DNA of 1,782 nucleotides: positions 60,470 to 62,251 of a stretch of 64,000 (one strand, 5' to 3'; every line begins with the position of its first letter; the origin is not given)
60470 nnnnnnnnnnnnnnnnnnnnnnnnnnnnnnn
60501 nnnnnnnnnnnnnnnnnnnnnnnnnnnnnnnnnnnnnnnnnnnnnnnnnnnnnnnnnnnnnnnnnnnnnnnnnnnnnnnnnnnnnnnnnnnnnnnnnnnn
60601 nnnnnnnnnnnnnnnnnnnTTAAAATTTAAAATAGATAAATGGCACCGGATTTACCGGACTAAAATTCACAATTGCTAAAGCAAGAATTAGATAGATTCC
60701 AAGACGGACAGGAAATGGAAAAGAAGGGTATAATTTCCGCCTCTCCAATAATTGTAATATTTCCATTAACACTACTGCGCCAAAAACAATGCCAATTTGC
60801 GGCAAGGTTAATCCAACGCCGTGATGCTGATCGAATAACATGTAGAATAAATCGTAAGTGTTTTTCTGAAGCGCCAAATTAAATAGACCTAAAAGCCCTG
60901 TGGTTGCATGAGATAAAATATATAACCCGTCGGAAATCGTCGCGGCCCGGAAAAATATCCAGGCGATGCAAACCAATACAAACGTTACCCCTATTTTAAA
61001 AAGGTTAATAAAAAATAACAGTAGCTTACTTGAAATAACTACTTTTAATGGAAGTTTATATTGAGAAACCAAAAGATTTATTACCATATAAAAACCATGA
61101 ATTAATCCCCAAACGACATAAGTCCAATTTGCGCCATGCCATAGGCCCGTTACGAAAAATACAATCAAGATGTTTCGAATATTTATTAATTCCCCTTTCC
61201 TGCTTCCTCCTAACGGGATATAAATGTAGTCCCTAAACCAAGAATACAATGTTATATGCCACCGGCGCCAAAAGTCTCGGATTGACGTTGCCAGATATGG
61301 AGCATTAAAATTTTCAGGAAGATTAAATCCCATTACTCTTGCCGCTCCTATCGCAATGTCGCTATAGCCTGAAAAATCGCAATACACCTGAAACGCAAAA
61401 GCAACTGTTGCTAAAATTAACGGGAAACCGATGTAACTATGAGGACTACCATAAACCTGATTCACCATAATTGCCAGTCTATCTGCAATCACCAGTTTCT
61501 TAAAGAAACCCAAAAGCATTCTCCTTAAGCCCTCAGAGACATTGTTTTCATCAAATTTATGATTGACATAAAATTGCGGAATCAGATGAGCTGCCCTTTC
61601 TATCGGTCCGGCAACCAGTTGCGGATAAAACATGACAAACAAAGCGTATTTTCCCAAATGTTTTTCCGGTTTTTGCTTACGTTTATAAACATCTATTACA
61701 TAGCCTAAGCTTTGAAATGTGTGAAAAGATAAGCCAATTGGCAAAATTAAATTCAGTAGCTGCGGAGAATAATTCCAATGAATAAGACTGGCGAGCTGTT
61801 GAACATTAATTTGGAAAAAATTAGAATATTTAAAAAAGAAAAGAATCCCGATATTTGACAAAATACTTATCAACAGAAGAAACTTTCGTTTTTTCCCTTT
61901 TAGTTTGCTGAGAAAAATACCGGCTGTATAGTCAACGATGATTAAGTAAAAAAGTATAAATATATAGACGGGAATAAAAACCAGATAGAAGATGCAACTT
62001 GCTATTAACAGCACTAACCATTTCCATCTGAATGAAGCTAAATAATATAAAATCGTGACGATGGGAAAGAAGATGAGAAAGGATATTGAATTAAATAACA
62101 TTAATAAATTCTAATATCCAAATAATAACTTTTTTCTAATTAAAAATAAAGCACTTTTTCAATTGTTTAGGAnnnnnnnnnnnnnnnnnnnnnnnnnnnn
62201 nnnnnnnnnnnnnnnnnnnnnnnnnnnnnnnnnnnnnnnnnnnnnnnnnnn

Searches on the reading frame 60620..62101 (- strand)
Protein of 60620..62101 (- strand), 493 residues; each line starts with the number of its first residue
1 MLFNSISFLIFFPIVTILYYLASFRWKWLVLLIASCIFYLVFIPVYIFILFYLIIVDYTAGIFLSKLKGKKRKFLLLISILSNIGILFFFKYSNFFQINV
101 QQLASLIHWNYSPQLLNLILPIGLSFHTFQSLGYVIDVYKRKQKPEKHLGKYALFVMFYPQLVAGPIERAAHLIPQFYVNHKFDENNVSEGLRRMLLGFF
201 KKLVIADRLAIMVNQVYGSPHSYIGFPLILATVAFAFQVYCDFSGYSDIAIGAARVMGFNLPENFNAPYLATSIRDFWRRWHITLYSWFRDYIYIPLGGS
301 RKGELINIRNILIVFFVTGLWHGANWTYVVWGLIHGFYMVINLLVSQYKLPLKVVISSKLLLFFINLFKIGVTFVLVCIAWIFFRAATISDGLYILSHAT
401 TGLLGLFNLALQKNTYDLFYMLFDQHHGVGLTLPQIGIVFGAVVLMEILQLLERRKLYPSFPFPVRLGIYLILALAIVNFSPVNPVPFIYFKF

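Call 12: search_protein_families(library=pfam, proteins=[window:60620-62101:-], max_evalue=0.001)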
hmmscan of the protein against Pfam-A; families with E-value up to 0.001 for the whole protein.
window:60620-62101:- (493 aa): 2 families
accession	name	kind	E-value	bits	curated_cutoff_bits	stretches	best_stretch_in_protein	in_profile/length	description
PF03062.24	MBOAT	-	1e-29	104.3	27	1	151-345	83-297/337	MBOAT, membrane-bound O-acyltransferase family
PF13813.11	MBOAT_2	-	7.6e-08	33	25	1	262-324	2-66/85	Membrane bound O-acyl transferase family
